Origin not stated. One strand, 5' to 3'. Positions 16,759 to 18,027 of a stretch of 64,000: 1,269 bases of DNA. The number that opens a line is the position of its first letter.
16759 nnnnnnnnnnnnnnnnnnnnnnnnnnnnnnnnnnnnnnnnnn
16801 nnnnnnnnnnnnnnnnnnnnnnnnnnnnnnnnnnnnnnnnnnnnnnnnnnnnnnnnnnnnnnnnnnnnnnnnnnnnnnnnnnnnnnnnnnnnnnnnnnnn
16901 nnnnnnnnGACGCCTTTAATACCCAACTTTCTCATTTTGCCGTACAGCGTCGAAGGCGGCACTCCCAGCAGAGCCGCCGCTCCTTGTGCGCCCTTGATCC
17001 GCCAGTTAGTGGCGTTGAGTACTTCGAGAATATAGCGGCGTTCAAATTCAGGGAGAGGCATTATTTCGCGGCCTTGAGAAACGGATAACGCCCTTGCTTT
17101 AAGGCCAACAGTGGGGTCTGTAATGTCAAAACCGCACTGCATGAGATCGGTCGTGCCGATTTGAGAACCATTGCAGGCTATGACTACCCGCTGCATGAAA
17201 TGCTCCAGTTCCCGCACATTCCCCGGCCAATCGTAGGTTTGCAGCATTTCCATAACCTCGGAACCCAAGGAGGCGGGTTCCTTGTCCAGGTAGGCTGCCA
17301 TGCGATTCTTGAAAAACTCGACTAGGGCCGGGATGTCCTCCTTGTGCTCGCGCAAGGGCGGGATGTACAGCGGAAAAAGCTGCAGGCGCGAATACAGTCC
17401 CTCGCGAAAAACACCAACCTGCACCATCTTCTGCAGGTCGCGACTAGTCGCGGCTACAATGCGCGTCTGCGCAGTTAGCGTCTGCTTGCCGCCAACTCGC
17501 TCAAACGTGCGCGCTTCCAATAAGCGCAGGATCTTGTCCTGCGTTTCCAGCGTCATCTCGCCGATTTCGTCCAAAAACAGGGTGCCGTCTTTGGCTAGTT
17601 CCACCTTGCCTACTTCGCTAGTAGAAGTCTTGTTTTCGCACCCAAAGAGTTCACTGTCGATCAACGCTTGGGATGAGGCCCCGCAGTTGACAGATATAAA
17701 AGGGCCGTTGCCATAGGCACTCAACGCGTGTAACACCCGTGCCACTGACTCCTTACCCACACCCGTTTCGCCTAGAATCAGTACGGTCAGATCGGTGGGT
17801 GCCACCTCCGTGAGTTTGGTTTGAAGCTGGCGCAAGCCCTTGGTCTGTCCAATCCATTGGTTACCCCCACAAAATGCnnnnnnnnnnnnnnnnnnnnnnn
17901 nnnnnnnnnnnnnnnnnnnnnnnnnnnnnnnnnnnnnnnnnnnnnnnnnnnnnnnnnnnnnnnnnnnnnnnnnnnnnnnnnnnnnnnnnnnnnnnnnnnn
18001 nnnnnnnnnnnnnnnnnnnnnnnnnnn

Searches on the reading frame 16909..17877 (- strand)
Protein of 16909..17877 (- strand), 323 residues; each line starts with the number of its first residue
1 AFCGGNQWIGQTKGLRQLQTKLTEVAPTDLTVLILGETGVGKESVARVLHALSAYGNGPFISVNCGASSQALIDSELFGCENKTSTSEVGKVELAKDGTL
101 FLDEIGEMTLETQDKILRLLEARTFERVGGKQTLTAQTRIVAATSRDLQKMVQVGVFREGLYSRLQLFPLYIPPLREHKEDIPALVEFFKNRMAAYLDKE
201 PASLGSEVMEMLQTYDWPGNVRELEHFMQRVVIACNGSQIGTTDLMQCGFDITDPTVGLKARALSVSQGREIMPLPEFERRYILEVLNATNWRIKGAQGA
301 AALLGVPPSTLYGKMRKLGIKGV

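Call 65: search_solved_structures(query=window:16909-17877:-, show_alignments=3, max_evalue=1e-20)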
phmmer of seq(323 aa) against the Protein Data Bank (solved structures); distinct sequences matched with E-value up to 1e-20: 35.
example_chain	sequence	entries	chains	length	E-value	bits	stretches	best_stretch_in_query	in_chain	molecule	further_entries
26jl_A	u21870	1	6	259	2.1e-60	207.8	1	5-240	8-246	Flagellar regulatory protein A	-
6jdi_A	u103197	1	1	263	1e-59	205.5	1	8-245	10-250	Nitrogen assimilation regulatory protein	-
6jdl_A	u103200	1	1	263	1e-59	205.5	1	8-245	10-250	Nitrogen assimilation regulatory protein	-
5m7n_A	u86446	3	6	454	1.1e-59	205.4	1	8-320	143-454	Nitrogen assimilation regulatory protein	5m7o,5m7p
6j7e_A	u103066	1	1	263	1.9e-59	204.6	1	8-245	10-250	Nitrogen assimilation regulatory protein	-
7ejw_C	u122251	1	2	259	2.1e-59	204.5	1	8-245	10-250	Transcriptional regulator FleQ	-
5exp_A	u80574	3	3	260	2.4e-59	204.3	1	8-244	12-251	Transcriptional regulator FleQ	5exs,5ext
5exx_A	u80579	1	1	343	3.4e-59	203.8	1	8-246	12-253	Transcriptional regulator FleQ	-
8p53_C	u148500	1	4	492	6.7e-59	202.8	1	8-246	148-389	Transcriptional regulator FleQ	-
8pb9_D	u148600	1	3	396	8.4e-59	202.5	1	8-244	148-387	Transcriptional regulator FleQ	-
1ojl_A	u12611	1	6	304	1.4e-57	198.5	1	5-315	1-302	TRANSCRIPTIONAL REGULATORY PROTEIN ZRAR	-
9qq6_C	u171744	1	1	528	1.6e-55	191.7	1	6-318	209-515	Nif-specific regulatory protein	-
4l4u_A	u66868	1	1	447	2.9e-54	187.6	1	8-320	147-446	Transcriptional regulator (NtrC family)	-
3dzd_A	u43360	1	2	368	8.6e-54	186.1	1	8-240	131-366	Transcriptional regulator (NtrC family)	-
1ny6_A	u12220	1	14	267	2.5e-52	181.2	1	8-243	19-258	transcriptional regulator (NtrC family)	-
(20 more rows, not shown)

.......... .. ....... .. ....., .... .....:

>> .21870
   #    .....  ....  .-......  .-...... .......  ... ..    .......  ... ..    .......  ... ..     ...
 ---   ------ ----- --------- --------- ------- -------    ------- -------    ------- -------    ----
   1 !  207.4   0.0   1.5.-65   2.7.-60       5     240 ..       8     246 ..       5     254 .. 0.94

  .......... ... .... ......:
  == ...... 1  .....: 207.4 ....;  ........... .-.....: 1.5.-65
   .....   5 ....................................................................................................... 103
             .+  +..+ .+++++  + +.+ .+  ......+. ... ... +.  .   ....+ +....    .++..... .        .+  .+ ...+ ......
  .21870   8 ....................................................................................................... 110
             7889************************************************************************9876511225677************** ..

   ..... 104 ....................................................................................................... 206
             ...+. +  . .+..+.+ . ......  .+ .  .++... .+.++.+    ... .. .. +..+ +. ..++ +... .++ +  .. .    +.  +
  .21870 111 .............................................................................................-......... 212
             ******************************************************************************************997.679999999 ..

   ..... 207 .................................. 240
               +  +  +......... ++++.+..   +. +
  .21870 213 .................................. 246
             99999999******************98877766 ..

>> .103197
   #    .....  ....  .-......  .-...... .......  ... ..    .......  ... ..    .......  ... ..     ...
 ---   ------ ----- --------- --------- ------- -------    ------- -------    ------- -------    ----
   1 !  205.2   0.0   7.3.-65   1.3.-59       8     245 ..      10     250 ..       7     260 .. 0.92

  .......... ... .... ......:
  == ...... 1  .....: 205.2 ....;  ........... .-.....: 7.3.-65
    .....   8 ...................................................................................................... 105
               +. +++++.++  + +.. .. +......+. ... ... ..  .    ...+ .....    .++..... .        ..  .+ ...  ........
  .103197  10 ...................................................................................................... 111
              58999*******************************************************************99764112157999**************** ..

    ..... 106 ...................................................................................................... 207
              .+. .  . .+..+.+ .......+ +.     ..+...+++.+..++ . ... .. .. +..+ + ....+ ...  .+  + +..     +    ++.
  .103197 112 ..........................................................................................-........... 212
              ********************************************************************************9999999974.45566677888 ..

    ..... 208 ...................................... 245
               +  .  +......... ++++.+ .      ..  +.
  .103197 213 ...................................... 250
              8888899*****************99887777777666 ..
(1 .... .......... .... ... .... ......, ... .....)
